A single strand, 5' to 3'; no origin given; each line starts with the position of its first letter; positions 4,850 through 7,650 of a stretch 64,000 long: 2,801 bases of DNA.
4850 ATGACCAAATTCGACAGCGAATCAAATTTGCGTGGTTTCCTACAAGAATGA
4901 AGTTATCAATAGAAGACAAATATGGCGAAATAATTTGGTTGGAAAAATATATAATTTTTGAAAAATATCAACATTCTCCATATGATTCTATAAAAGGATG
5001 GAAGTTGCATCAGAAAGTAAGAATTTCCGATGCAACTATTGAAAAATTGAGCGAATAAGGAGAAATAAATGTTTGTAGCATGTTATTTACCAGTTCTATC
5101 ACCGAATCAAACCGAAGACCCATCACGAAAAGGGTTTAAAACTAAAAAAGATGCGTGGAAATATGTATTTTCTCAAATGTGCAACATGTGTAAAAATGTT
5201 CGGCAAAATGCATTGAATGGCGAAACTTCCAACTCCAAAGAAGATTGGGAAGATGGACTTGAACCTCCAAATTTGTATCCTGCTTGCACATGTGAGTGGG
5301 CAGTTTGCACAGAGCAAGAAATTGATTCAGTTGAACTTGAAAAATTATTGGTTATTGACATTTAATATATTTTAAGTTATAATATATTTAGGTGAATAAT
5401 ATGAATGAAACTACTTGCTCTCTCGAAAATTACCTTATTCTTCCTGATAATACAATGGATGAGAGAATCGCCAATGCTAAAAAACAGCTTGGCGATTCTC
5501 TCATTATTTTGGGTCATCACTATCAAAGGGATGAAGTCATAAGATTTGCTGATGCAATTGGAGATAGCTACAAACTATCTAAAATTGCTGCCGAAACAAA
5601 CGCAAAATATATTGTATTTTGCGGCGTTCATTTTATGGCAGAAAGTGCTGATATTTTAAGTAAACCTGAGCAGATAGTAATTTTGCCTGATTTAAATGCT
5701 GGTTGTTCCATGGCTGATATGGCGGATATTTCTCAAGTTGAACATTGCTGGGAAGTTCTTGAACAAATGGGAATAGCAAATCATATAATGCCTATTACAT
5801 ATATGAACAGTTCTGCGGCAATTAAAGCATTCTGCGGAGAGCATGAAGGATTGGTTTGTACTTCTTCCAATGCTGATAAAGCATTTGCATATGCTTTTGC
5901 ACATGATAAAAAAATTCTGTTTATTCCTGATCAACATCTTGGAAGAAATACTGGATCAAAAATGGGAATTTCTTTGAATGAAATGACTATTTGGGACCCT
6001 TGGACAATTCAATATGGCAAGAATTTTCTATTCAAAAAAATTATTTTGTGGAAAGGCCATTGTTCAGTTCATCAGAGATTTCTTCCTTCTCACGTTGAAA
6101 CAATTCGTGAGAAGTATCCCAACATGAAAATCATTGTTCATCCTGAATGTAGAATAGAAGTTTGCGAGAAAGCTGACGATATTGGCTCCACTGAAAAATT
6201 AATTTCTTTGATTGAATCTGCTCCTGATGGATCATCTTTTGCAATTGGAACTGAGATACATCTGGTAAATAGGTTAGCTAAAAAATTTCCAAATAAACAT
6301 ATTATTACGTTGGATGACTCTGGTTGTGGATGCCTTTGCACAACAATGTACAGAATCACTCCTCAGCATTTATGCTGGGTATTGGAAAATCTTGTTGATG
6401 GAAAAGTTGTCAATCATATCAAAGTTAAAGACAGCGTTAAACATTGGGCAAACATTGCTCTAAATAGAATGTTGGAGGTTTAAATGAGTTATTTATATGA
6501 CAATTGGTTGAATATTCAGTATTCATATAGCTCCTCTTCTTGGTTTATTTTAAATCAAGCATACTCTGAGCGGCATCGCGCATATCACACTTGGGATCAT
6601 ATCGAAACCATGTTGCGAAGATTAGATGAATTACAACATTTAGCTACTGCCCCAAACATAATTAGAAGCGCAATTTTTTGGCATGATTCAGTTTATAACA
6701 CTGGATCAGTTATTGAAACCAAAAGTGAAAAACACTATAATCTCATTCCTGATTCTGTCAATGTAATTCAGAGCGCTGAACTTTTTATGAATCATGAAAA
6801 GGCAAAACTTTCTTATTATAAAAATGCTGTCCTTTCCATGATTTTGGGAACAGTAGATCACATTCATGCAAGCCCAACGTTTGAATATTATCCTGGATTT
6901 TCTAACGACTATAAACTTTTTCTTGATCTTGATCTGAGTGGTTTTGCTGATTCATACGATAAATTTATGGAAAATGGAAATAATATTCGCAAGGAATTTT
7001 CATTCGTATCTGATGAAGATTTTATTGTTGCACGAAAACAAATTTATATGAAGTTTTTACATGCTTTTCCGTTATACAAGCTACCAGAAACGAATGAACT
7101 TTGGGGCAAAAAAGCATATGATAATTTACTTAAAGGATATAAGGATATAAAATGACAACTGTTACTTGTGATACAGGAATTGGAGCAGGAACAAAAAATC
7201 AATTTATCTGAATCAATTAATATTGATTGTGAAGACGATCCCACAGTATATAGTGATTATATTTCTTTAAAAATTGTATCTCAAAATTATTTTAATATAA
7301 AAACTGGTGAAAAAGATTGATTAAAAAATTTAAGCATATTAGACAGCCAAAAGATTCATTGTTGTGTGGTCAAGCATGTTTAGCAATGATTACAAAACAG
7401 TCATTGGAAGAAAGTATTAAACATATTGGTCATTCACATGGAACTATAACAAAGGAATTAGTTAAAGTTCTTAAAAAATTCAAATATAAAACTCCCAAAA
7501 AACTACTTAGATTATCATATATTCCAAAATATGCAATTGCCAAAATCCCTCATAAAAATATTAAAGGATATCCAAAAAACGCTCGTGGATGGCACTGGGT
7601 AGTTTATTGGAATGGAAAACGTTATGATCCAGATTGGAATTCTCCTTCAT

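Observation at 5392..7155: Stand-alone quinolinate synthase (NadA) with an adjacent HD-domain hydrolase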

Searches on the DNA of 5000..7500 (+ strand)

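Call 5: search_dna_similar(query=window:5000-7500:+, collection=phages, mode=distant, max_rows=20)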
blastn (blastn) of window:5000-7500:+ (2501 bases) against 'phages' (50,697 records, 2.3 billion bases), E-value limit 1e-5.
Records with a match: 4; places in all: 4; records where one place covers at least 80% of the query: 0.
Best place of each record, by identity: 60-80% 4.
By first word of the organism name: Listeria 4.
By host as written in the record: Listeria monocytogenes 4.
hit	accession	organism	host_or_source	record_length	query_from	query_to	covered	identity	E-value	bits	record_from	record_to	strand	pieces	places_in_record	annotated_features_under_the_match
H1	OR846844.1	Listeria phage LM 4-11-1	Listeria monocytogenes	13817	479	731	10%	73.9%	6e-34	153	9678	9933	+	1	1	record has no annotation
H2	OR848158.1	Listeria phage LM 4-14-1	Listeria monocytogenes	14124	479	731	10%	73.9%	6e-34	153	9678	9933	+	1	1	record has no annotation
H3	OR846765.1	Listeria phage LM 4-11-1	Listeria monocytogenes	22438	486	731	10%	74.4%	2e-34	154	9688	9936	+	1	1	record has no annotation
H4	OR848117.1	Listeria phage LM 4-14-1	Listeria monocytogenes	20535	486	731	10%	74.4%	2e-34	154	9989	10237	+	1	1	record has no annotation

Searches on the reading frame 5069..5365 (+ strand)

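Call 3: search_protein_families(library=pfam, proteins=[window:5069-5365:+], max_evalue=0.01)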
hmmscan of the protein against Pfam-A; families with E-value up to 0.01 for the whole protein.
window:5069-5365:+ (98 aa): 1 family
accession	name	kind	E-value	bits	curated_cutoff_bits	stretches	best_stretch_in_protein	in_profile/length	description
PF14657.12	Arm-DNA-bind_4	-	0.0063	16.5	22.3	1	19-32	21-34/47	Arm DNA-binding domain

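Call 43: search_protein_families(library=phrogs, proteins=[window:5069-5365:+], max_evalue=0.001)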
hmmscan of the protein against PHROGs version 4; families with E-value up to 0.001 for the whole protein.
window:5069-5365:+ (98 aa): 0 families
